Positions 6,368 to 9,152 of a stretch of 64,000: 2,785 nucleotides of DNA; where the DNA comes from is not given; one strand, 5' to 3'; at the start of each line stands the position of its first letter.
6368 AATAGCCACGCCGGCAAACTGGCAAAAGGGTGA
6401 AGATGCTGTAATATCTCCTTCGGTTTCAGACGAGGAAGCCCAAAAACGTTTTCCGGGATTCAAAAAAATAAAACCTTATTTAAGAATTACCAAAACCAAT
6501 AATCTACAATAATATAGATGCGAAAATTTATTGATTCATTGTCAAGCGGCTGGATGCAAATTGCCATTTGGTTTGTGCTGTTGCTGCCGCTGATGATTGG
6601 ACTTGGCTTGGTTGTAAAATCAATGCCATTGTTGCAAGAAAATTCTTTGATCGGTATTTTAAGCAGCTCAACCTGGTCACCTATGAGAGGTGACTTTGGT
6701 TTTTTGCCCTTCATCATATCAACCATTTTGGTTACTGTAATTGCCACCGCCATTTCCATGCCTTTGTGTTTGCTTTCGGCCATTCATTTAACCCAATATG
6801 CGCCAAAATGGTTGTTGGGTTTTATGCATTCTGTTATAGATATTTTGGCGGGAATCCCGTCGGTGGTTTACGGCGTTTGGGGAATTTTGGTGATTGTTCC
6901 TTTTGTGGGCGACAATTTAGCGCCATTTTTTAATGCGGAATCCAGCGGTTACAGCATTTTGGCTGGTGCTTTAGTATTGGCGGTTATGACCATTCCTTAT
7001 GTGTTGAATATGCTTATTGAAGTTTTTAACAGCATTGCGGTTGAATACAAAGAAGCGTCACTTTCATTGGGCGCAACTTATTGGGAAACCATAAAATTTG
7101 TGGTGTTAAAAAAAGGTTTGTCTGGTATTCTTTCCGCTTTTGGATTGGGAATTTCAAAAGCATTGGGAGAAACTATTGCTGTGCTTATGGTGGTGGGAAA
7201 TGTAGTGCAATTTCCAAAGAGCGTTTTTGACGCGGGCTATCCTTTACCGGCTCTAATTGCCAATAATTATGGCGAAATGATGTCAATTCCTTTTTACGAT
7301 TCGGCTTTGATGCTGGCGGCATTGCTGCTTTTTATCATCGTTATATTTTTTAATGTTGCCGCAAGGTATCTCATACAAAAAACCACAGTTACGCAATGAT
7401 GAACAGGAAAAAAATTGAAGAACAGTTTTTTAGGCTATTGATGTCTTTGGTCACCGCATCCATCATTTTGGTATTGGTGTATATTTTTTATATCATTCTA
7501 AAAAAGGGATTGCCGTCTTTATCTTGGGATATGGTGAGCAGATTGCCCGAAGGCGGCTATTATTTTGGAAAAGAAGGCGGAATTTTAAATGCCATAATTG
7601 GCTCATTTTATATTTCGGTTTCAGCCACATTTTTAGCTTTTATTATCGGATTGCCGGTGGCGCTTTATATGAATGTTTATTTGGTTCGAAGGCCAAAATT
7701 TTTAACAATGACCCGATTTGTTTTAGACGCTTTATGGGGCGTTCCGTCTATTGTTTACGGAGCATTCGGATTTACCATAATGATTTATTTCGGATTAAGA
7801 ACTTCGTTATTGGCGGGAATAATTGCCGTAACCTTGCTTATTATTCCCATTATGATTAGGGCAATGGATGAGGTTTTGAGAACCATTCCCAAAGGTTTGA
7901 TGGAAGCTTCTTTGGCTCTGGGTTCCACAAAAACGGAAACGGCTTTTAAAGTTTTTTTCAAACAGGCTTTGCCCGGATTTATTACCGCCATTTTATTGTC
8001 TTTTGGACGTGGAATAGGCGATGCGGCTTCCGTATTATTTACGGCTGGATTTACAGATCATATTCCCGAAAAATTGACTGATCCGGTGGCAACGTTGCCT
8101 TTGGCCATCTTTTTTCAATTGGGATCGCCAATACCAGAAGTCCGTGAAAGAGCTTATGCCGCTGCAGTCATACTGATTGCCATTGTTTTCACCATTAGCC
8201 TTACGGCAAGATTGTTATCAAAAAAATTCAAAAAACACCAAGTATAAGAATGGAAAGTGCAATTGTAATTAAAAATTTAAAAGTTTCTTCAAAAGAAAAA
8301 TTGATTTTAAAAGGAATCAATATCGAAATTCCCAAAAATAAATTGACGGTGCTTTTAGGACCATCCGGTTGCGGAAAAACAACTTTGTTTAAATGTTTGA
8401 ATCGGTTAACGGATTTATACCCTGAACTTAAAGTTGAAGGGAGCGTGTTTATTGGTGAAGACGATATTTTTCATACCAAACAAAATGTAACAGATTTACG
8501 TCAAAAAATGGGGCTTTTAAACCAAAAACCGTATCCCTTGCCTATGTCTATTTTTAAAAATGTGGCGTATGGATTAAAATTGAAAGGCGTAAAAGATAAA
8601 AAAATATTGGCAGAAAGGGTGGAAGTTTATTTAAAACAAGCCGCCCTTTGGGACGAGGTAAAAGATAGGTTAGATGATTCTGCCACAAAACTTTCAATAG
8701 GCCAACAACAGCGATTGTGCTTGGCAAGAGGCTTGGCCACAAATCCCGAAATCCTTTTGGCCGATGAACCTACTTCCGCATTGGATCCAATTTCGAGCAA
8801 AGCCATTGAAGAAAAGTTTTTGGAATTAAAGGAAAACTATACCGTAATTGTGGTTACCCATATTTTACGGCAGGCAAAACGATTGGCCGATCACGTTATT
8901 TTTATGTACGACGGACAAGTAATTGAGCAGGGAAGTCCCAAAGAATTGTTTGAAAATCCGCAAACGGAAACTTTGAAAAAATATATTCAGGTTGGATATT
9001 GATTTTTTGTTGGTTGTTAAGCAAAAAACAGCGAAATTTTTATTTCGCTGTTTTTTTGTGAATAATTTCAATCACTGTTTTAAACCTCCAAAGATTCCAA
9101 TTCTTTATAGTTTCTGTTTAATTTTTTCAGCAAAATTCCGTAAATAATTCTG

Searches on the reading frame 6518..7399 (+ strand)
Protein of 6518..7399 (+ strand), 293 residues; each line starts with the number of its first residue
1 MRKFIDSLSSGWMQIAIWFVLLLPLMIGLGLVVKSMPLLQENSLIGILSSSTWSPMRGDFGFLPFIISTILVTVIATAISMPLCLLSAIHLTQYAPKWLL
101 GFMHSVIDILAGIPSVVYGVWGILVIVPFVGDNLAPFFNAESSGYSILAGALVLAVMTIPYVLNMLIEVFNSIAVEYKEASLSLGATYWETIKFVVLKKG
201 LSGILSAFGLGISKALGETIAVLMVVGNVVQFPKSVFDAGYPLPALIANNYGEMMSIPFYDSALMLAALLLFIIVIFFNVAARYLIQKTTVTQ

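Call 3: search_protein_families(library=pfam, proteins=[window:6518-7399:+], max_evalue=0.01)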
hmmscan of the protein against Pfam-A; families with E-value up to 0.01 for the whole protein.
window:6518-7399:+ (293 aa): 1 family
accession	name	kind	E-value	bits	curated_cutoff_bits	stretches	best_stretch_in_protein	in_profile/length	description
PF00528.27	BPD_transp_1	-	1.3e-16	61.3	26.4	1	86-289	7-182/184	Binding-protein-dependent transport system inner membrane component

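Call 4: search_protein_families(library=ncbifam, proteins=[window:6518-7399:+], max_evalue=0.01)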
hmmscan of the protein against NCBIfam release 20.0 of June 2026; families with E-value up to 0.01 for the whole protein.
window:6518-7399:+ (293 aa): 16 families
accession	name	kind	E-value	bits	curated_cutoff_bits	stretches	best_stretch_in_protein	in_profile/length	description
TIGR02138.1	phosphate_pstC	equivalog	3.7e-75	252.7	196.45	1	13-289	8-295/296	phosphate ABC transporter permease subunit PstC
TIGR00974.1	3a0107s02c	equivalog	5.7e-43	147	193.45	1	20-289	14-270/272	phosphate ABC transporter permease PstA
NF008435.0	PRK11275.1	equivalog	4.9e-38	131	502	1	6-288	16-311/319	phosphate ABC transporter permease PstC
NF008430.0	PRK11268.1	equivalog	4e-15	55.6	439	1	47-289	64-293/295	phosphate ABC transporter permease PstA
TIGR02141.1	modB_ABC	equivalog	6.8e-11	42.2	182.6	1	69-230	3-163/208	molybdate ABC transporter permease subunit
TIGR00969.1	3a0106s02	subfamily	2.9e-10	40.1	240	1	66-275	59-264/272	sulfate ABC transporter permease subunit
NF008208.0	PRK10971.1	equivalog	4.3e-10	39.5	415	1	69-230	63-223/277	sulfate/thiosulfate ABC transporter permease CysT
NF006939.0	PRK09421.1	equivalog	3.6e-09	36.4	262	1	69-258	15-201/230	molybdate ABC transporter permease subunit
TIGR02139.1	permease_CysT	equivalog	2.2e-08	34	246.1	1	69-230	55-215/265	sulfate ABC transporter permease subunit CysT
NF038017.1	ABC_perm1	subfamily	1.4e-07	31.7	100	1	70-230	6-154/184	ABC transporter permease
TIGR02140.1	permease_CysW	equivalog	1.9e-07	30.8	329.1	1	67-276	50-251/261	sulfate ABC transporter permease subunit CysW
TIGR01581.1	Mo_ABC_porter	hypoth_equivalog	2.9e-07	30.2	210.3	1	69-230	30-186/225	ABC transporter permease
TIGR01097.1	PhnE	equivalog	1.9e-05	24.2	216.7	1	69-206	68-186/252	phosphonate ABC transporter, permease protein PhnE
TIGR03255.1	PhnV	equivalog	4.6e-05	23.2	358.7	1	72-226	74-220/270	2-aminoethylphosphonate ABC transport system, membrane component PhnV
TIGR01253.1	thiP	equivalog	0.00037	19.7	395.1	1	74-228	337-479/519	thiamine/thiamine pyrophosphate ABC transporter permease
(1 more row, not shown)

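Call 47: search_solved_structures(query=window:6518-7399:+, max_evalue=0.00001, show_alignments=1)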
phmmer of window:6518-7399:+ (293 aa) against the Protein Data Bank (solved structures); distinct sequences matched with E-value up to 0.00001: 4.
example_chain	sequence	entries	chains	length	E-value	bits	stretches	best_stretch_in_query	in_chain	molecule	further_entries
9k3s_B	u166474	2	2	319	1.9e-32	116.3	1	11-288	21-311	Phosphate transport system permease protein PstC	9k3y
9k3x_B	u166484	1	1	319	2.9e-32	115.7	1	11-288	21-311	Phosphate transport system permease protein PstC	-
9k3s_A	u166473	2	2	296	1.1e-11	48.3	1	55-288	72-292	Phosphate transport system permease protein PstA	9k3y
9k3x_A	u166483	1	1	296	1.4e-11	47.8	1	54-288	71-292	Phosphate transport system permease protein PstA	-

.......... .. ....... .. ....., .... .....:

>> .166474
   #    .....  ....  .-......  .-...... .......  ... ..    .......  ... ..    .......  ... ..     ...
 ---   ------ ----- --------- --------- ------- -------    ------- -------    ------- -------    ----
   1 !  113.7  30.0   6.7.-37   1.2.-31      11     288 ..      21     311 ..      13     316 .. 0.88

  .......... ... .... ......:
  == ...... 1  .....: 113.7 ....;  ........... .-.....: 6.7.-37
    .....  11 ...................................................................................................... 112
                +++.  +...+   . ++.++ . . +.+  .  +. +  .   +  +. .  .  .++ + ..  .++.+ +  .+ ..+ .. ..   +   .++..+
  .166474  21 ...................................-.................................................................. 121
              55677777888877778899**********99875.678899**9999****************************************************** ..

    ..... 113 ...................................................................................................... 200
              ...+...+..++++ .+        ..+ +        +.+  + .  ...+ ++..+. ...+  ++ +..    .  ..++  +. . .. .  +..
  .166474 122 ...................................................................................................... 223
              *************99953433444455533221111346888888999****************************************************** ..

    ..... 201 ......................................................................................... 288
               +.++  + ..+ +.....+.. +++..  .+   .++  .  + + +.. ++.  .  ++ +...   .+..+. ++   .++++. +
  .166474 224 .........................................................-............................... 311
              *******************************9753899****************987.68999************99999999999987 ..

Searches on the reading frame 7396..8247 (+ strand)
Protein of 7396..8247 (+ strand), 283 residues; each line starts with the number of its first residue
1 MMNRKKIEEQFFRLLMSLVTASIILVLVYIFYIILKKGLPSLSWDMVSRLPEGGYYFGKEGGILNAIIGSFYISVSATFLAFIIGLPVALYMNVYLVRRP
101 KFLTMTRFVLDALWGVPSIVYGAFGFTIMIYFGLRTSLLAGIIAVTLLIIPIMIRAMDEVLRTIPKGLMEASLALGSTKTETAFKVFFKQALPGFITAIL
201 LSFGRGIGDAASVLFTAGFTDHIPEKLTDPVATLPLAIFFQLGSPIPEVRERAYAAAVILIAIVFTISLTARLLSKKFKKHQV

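Call 3: search_protein_families(library=pfam, proteins=[window:7396-8247:+], max_evalue=0.01)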
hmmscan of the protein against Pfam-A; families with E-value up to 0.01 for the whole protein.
window:7396-8247:+ (283 aa): 1 family
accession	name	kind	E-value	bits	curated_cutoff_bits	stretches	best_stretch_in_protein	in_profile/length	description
PF00528.27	BPD_transp_1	-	1.8e-18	67.4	26.4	1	85-279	1-183/184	Binding-protein-dependent transport system inner membrane component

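Call 4: search_protein_families(library=ncbifam, proteins=[window:7396-8247:+], max_evalue=0.01)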
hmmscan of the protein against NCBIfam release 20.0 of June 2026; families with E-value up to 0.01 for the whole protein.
window:7396-8247:+ (283 aa): 23 families
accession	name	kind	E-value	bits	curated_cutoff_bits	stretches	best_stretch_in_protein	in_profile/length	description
TIGR00974.1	3a0107s02c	equivalog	4.4e-62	209.7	193.45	1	10-280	2-272/272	phosphate ABC transporter permease PstA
NF008430.0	PRK11268.1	equivalog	1.9e-41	142.1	439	1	8-278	25-293/295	phosphate ABC transporter permease PstA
TIGR02138.1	phosphate_pstC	equivalog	4.4e-37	127.7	196.45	1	9-278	1-295/296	phosphate ABC transporter permease subunit PstC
TIGR01097.1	PhnE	equivalog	4.1e-12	46.1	216.7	1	38-210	35-199/252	phosphonate ABC transporter, permease protein PhnE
TIGR01581.1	Mo_ABC_porter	hypoth_equivalog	1.3e-11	44.4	210.3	1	65-266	21-221/225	ABC transporter permease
TIGR03416.1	ABC_choXWV_perm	equivalog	1.8e-11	44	363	1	57-199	78-211/267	choline ABC transporter permease subunit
NF038017.1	ABC_perm1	subfamily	1.9e-11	44.3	100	1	70-228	1-161/184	ABC transporter permease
TIGR02141.1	modB_ABC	equivalog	3.8e-11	43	182.6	1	70-276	3-207/208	molybdate ABC transporter permease subunit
TIGR02139.1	permease_CysT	equivalog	1.1e-10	41.6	246.1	1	63-274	48-258/265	sulfate ABC transporter permease subunit CysT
NF006939.0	PRK09421.1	equivalog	5.3e-10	39.1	262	1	71-280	12-222/230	molybdate ABC transporter permease subunit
NF043074.1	MMSYN1_0196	equivalog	1.3e-09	37.8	350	1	11-280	10-268/277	spermidine/putrescine ABC transporter permease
NF008049.0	PRK10782.1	subfamily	1.5e-09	37.9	212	1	70-202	16-153/217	methionine ABC transporter permease MetI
NF008435.0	PRK11275.1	equivalog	6.5e-09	35.3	502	1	138-241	171-274/319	phosphate ABC transporter permease PstC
NF008196.0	PRK10952.1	equivalog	7.2e-08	31.6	439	1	65-198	145-268/356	glycine betaine/L-proline ABC transporter permease ProW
NF008208.0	PRK10971.1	equivalog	1.4e-07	31.3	415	1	131-223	131-225/277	sulfate/thiosulfate ABC transporter permease CysT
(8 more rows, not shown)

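Call 48: search_solved_structures(query=window:7396-8247:+, max_evalue=0.00001, show_alignments=1)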
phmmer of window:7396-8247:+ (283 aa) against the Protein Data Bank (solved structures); distinct sequences matched with E-value up to 0.00001: 6.
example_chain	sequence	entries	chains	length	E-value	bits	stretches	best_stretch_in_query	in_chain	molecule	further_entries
9k3x_A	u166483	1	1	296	2.2e-30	109.5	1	4-278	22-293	Phosphate transport system permease protein PstA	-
9k3s_A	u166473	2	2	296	5e-30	108.3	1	4-278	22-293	Phosphate transport system permease protein PstA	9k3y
3dhw_A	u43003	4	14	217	7.7e-09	38.9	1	76-207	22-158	D-methionine transport system permease protein metI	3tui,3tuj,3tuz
6cvl_A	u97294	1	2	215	8.3e-09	38.8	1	76-208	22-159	MetI transmembrane subunit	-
9k3s_B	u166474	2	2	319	4e-07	33.3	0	137-269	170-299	Phosphate transport system permease protein PstC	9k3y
9k3x_B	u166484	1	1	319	9.3e-07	32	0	137-269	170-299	Phosphate transport system permease protein PstC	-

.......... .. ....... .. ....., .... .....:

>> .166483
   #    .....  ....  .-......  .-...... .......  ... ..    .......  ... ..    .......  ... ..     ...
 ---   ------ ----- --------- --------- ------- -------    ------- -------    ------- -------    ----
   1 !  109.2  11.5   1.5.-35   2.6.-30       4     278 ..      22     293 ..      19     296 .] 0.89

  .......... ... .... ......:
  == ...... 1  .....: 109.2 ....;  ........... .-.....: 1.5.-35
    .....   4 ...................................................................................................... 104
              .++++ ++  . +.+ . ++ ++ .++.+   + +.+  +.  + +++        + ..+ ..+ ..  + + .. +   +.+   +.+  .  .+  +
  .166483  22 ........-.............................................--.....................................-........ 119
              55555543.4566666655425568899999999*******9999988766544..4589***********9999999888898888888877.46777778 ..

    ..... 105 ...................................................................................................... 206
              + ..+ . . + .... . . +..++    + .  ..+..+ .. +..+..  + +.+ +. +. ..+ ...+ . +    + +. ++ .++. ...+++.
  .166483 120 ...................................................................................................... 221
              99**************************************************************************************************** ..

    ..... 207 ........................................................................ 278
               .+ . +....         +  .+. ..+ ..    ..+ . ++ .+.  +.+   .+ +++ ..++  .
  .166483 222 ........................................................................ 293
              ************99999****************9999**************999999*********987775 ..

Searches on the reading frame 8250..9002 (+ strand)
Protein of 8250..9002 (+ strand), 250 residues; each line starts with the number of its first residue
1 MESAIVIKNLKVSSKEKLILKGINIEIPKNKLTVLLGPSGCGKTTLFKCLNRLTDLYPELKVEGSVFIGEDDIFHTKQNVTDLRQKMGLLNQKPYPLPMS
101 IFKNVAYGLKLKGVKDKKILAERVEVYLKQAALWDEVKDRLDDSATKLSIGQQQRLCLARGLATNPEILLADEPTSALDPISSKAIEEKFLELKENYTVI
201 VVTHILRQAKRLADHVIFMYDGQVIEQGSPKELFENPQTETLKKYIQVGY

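Call 3: search_protein_families(library=pfam, proteins=[window:8250-9002:+], max_evalue=0.01)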
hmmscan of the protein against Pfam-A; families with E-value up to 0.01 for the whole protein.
window:8250-9002:+ (250 aa): 11 families
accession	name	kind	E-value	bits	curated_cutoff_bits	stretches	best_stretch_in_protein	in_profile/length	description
PF00005.33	ABC_tran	-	5.2e-29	102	25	1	20-176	1-137/137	ABC transporter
PF13304.12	AAA_21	-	1.2e-10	42.4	27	2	102-204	197-298/304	AAA domain, putative AbiEii toxin, Type IV TA system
PF00910.28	RNA_helicase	-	0.00022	22.1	21.5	0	34-50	2-18/105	RNA helicase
PF02463.25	SMC_N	-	0.00036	20.5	40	0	29-212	23-205/220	RecF/RecN/SMC N terminal domain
PF13476.12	AAA_23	-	0.00048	21.2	27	1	22-51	12-40/201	AAA domain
PF13401.12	AAA_22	-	0.00048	20.9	27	1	31-132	6-83/130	AAA domain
PF24389.1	ORC-CDC6-like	-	0.00086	18.6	27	1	28-50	30-52/571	ORC-CDC6-like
PF03193.22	RsgA_GTPase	-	0.00089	19.6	30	1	8-52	85-128/174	RsgA GTPase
PF03215.21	Rad17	-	0.0013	19.2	23.8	1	19-52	34-67/186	Rad17 P-loop domain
PF00004.35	AAA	-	0.008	17.1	21.2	0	34-72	2-38/131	ATPase family associated with various cellular activities (AAA)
PF13175.12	AAA_15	-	0.0097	16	32.1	0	24-79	18-71/374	AAA ATPase domain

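Call 4: search_protein_families(library=ncbifam, proteins=[window:8250-9002:+], max_evalue=0.01)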
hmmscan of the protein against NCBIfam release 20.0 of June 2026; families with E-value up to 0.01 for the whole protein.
window:8250-9002:+ (250 aa): 194 families (the best 25 are shown)
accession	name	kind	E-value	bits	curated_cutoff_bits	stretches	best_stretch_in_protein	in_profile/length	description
TIGR00972.1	3a0107s01c2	equivalog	4.3e-97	324.3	343.2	1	5-247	2-244/248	phosphate ABC transporter ATP-binding protein PstB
NF010860.0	PRK14267.1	equivalog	3.8e-79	265.9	412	1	1-246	1-248/253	phosphate ABC transporter ATP-binding protein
NF010851.0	PRK14258.1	subfamily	3.6e-64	216.7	425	1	4-246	7-256/261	phosphate ABC transporter ATP-binding protein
NF010840.0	PRK14246.1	equivalog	3.9e-64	216.8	425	1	5-246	11-252/257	phosphate ABC transporter ATP-binding protein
NF010864.0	PRK14271.1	equivalog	1.2e-59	201.7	561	1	4-246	21-262/276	phosphate ABC transporter ATP-binding protein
TIGR01186.1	proV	subfamily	5.5e-45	154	326.6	1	18-247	7-231/363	betaine/proline/choline family ABC transporter ATP-binding protein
TIGR04521.1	ECF_ATPase_2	equivalog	1.2e-42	145.9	330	1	15-238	16-237/279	energy-coupling factor transporter ATPase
TIGR03265.1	PhnT2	equivalog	8.5e-42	143.6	457.7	1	3-246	3-235/353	putative 2-aminoethylphosphonate ABC transporter ATP-binding protein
NF045513.1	HepA_fam_ABC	equivalog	2e-41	142.1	725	1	5-247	374-607/610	heterocyst formation ABC transporter subunit HepA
NF008428.0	PRK11264.1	equivalog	6.8e-41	140.1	406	1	3-247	2-245/250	L-cystine ABC transporter ATP-binding protein TcyN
NF007027.0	PRK09493.1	equivalog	7.9e-41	140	379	1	7-247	4-237/240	glutamine ABC transporter ATP-binding protein GlnQ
NF043075.1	MMSYN1_0197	equivalog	4.2e-40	137.7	550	1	5-246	3-233/341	spermidine/putrescine ABC transporter ATP-binding protein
TIGR02315.1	ABC_phnC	equivalog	5e-39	134.2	266.1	1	5-235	2-235/243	phosphonate ABC transporter ATP-binding protein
TIGR02857.1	CydD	equivalog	1e-38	133.6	435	1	4-218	321-528/529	thiol reductant ABC exporter subunit CydD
TIGR04520.1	ECF_ATPase_1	equivalog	1.4e-38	132.9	315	1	13-238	9-228/269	energy-coupling factor transporter ATPase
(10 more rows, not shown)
